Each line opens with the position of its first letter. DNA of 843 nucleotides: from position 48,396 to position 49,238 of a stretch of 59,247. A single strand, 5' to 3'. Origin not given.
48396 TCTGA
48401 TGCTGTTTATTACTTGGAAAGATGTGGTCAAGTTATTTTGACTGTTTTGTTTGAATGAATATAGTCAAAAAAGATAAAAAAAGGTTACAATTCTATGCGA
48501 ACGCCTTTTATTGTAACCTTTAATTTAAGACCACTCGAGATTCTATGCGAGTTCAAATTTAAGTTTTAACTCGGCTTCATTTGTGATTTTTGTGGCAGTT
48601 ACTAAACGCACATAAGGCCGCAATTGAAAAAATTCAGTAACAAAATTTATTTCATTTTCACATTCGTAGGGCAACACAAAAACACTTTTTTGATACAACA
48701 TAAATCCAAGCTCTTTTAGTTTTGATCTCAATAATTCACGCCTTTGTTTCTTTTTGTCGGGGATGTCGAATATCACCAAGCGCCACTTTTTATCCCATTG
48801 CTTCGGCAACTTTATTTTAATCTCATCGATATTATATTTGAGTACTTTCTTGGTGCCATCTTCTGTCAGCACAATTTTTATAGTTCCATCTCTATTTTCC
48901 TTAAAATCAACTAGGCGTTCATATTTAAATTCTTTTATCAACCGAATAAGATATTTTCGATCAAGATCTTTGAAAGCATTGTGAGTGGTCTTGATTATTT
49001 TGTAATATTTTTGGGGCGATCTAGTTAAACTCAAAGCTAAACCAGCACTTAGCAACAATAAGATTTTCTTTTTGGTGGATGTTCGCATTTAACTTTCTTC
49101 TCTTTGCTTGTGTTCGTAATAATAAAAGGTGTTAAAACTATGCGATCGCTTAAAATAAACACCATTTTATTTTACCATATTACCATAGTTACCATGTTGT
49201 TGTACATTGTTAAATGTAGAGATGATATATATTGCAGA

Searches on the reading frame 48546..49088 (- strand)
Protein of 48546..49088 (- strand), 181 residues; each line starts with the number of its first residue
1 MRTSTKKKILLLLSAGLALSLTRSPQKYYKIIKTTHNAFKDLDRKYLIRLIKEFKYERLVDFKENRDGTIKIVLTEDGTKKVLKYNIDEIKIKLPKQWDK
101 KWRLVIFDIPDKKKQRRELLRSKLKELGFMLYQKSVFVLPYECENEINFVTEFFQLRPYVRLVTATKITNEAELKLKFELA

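Call 56: search_protein_families(library=padloc, proteins=[window:48546-49088:-], max_evalue=0.01)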
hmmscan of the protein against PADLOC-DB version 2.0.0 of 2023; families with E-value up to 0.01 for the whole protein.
window:48546-49088:- (181 aa): 12 families
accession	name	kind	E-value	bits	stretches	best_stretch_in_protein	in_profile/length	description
PDLC00935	Cas2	-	2.9e-07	28.8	1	102-142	2-43/96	CRISPR-associated endonuclease Cas2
PDLC01748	Cas2_IIIa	-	4.6e-07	28.3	1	104-137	4-34/88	-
PDLC01251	Cas2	-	5.8e-07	27.7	1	102-141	2-38/84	"CAS-I,CAS-II,CAS-III,CAS-IV,CAS-V,CAS-VI; acquisition_2"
PDLC01649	Cas2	-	3.6e-06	25.2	1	102-138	2-35/70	"CAS-I,CAS-II,CAS-III,CAS-IV,CAS-V,CAS-VI; acquisition_2"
PDLC02068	Cas2_II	-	8.4e-06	23.5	1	99-141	20-65/137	-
PDLC02072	Cas2_II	-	4.4e-05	21.6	1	102-139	7-47/72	-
PDLC01525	Cas2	-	6.6e-05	21.6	1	104-140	4-38/90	"CAS-I,CAS-II,CAS-III,CAS-IV,CAS-V,CAS-VI; acquisition_2"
PDLC02070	Cas2_II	-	0.00016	20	1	104-137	4-35/89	-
PDLC02069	Cas2_II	-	0.0021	16.4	1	103-140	3-43/130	-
PDLC02073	Cas2_II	-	0.0023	16.4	1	104-138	9-46/49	-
PDLC01591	Cas2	-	0.0053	15.2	0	104-152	4-55/101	"CAS-I,CAS-II,CAS-III,CAS-IV,CAS-V,CAS-VI; acquisition_2"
PDLC02075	Cas2a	-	0.0091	14.4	0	104-137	4-35/85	-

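Call 57: search_protein_families(library=pfam, proteins=[window:48546-49088:-], max_evalue=0.01)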
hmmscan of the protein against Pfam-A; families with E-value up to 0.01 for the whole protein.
window:48546-49088:- (181 aa): 2 families
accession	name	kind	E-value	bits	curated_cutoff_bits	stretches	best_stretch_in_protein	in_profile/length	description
PF20803.2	PaaX_M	-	1.5e-22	79.9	24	1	96-171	2-77/83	PaaX protein central Cas2-like domain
PF09827.14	CRISPR_Cas2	-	2.8e-05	24.6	23.8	1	102-139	2-36/74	CRISPR associated protein Cas2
